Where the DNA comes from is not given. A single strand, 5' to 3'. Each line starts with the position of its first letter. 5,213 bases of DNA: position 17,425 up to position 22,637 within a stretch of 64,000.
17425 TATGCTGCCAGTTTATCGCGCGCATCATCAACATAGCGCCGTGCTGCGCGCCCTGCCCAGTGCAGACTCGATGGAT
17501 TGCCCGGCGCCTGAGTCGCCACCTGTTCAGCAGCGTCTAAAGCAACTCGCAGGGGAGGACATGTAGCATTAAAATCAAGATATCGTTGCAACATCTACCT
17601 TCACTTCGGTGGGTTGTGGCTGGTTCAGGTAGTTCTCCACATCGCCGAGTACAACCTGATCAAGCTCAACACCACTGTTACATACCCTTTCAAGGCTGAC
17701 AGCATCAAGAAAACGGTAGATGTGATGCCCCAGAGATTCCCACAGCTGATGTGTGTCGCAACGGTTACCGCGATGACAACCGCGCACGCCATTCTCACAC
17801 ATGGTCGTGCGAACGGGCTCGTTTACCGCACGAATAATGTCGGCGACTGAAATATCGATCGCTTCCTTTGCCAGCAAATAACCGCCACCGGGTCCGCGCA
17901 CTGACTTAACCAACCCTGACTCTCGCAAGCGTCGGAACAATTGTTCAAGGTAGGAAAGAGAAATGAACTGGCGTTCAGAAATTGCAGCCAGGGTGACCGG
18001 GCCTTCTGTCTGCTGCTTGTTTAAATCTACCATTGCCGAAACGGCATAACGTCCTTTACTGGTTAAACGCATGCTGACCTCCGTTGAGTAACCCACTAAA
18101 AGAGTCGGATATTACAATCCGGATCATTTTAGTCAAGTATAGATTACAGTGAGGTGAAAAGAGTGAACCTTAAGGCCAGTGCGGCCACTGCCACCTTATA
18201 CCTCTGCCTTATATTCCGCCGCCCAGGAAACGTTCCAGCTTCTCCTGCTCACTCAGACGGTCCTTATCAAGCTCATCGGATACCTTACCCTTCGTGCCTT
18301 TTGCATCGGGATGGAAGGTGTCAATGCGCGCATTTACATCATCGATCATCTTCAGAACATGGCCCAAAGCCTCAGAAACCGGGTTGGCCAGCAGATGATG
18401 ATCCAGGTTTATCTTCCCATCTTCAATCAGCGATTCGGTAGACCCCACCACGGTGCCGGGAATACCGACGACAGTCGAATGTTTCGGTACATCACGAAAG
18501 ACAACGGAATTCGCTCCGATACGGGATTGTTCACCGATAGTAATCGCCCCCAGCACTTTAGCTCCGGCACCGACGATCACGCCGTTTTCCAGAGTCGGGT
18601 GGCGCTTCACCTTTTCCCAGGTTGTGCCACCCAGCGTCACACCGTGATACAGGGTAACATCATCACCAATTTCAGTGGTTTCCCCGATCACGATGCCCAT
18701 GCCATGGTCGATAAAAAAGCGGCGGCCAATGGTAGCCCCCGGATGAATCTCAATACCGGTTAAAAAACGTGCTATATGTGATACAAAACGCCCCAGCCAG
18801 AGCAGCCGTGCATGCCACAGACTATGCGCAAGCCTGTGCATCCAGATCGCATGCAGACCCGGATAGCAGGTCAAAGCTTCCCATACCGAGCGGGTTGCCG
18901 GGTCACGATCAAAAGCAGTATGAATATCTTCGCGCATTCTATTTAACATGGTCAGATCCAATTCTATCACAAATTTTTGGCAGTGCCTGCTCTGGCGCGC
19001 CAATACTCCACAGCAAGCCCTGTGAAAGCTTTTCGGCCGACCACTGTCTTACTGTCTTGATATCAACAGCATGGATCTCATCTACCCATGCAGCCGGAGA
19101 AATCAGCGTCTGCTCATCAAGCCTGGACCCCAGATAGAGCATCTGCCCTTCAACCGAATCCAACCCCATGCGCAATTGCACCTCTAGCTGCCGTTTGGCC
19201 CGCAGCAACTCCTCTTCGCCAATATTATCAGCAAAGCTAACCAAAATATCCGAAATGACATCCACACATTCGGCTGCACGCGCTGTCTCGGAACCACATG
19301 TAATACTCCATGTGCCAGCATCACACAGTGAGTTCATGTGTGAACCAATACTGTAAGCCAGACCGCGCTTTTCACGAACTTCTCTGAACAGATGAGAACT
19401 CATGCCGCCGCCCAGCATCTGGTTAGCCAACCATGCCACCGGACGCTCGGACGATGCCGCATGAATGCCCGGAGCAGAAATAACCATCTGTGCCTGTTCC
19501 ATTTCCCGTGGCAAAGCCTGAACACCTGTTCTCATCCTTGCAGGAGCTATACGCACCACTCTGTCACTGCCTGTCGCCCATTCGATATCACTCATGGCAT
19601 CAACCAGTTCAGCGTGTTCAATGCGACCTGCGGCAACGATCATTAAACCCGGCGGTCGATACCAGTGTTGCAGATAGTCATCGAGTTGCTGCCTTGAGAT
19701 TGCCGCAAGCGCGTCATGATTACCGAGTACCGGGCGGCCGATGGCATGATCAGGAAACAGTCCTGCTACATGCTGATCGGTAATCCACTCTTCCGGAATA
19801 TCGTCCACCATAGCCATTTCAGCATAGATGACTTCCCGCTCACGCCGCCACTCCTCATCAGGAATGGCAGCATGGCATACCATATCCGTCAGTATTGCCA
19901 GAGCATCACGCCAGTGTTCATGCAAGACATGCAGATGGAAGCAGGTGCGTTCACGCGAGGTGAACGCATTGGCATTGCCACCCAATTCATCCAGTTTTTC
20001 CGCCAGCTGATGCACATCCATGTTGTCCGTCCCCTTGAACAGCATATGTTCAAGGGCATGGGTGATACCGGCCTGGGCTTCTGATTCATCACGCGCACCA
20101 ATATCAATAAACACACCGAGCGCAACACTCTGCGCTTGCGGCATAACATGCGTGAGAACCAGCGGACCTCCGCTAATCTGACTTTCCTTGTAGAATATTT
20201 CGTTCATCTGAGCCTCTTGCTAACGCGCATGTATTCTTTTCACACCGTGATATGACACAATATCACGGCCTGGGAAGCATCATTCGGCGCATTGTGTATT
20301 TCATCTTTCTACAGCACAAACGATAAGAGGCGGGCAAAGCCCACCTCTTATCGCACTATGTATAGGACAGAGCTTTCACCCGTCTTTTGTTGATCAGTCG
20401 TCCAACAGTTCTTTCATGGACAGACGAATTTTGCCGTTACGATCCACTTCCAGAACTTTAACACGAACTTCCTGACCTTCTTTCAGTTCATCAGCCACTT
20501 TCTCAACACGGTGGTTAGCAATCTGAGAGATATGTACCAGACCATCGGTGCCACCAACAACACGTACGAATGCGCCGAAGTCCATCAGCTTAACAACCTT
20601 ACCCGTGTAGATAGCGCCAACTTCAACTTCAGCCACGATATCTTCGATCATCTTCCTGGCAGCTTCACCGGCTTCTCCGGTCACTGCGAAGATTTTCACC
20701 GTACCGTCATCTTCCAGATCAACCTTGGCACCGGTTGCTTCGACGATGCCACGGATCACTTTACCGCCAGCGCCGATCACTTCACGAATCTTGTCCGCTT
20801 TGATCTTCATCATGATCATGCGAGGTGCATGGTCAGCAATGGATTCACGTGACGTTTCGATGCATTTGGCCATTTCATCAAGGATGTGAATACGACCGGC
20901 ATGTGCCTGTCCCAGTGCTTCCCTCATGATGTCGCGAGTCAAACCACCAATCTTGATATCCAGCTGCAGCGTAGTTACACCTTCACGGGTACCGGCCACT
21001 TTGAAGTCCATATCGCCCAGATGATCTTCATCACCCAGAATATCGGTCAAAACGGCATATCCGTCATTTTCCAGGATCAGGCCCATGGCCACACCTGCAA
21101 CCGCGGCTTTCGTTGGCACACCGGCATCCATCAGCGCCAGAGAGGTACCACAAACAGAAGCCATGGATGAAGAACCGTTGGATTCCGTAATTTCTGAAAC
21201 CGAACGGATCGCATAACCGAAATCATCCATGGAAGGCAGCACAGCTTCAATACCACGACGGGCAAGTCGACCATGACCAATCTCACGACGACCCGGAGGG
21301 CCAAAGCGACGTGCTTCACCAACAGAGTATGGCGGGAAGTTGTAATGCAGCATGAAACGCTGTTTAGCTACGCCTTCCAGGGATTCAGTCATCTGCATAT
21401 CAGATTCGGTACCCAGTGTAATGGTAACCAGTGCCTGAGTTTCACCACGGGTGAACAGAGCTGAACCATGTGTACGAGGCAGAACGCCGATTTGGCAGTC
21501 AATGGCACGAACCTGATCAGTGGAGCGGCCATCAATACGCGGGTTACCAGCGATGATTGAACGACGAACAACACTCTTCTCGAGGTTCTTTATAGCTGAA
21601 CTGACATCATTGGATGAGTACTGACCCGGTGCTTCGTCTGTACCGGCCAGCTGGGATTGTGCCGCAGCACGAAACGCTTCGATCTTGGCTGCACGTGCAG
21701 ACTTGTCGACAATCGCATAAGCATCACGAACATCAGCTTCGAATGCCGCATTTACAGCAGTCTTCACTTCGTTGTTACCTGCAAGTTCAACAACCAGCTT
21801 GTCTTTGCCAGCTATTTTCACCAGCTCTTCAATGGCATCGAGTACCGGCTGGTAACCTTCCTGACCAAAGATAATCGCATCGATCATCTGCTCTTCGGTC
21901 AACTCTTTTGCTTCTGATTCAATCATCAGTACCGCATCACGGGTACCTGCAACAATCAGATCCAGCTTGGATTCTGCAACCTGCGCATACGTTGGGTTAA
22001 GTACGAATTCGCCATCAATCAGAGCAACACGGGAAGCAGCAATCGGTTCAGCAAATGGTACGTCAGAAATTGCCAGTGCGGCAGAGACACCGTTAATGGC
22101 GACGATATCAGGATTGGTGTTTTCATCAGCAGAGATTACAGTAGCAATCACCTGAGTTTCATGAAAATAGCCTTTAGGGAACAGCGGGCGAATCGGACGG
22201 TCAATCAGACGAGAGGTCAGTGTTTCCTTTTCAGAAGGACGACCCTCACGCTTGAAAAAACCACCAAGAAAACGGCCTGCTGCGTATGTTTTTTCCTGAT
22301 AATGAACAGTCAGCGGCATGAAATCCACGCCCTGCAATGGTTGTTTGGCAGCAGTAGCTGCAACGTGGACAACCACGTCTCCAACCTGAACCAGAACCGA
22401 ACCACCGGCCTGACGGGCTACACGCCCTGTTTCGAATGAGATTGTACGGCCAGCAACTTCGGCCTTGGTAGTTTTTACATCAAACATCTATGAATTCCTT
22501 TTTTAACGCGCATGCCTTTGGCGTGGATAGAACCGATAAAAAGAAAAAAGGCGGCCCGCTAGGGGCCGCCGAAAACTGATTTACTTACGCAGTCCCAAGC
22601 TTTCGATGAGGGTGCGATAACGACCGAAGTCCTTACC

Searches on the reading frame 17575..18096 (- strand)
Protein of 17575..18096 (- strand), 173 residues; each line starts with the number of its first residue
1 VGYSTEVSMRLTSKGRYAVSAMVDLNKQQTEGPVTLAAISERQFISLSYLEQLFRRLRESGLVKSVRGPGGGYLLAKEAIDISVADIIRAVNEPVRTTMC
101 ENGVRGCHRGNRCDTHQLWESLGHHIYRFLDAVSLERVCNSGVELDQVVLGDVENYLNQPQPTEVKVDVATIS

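Call 58: search_protein_families(library=pfam, proteins=[window:17575-18096:-])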
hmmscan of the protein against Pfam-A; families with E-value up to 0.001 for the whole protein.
window:17575-18096:- (173 aa): 2 families
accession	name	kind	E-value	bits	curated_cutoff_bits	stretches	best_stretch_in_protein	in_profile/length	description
PF02082.26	Rrf2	-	1e-37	129.7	30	1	11-140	1-131/132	Iron-dependent Transcriptional regulator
PF03444.21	HrcA_DNA-bdg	-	0.00042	20.4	21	1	11-81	2-71/79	Winged helix-turn-helix transcription repressor, HrcA DNA-binding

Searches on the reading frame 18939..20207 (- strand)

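Call 31: search_protein_families(library=pfam, proteins=[window:18939-20207:-])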
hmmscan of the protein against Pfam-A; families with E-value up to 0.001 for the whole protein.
window:18939-20207:- (422 aa): 2 families
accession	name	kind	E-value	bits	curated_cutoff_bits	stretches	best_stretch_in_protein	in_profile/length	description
PF00675.25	Peptidase_M16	-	9.9e-33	113.6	22.3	1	17-162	2-147/149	Insulinase (Peptidase family M16)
PF05193.26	Peptidase_M16_C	-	1.7e-27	96.9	23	1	170-341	2-181/181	Peptidase M16 inactive domain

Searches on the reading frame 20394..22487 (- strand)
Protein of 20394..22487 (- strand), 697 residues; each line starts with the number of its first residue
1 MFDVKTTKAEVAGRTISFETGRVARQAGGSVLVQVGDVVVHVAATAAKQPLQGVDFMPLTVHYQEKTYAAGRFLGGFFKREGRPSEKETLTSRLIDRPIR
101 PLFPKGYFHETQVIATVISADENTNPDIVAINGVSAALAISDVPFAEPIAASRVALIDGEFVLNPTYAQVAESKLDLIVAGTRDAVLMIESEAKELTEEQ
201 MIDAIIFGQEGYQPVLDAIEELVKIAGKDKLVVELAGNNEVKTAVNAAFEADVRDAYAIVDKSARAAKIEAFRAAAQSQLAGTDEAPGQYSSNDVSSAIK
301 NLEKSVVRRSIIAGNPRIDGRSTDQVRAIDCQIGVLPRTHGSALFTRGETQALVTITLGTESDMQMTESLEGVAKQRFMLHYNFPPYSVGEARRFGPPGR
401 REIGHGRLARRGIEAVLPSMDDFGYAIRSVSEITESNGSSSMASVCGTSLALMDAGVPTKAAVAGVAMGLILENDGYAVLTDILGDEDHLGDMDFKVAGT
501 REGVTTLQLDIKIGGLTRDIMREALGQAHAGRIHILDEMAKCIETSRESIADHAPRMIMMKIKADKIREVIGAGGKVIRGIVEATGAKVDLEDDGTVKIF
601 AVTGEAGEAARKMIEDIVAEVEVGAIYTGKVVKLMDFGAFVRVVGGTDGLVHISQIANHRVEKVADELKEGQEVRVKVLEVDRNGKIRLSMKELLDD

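Call 31: search_protein_families(library=pfam, proteins=[window:20394-22487:-])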
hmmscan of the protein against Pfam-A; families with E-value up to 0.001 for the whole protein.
window:20394-22487:- (697 aa): 7 families
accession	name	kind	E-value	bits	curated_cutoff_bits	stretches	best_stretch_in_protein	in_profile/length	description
PF01138.27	RNase_PH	-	9e-64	214.2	25.5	2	13-144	2-130/130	3' exoribonuclease family, domain 1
PF03725.20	RNase_PH_C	-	2.8e-25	88.5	20.8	2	148-210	2-66/67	3' exoribonuclease family, domain 2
PF00575.29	S1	-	1.5e-21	77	22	1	621-692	2-74/74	S1 RNA binding domain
PF03726.19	PNPase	-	1.3e-16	61.3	24.6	1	240-322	1-81/81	Polyribonucleotide nucleotidyltransferase, RNA binding domain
PF00013.35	KH_1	-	4.7e-09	36.3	21.5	1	560-616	4-66/66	KH domain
PF23459.1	S1_RRP5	-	7.9e-05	23.6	27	1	624-683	4-63/72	RRP5 S1 domain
PF24685.1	OB_RRP5_4th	-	0.00035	20.9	31.5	0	622-681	7-71/92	RRP5 OB-fold domain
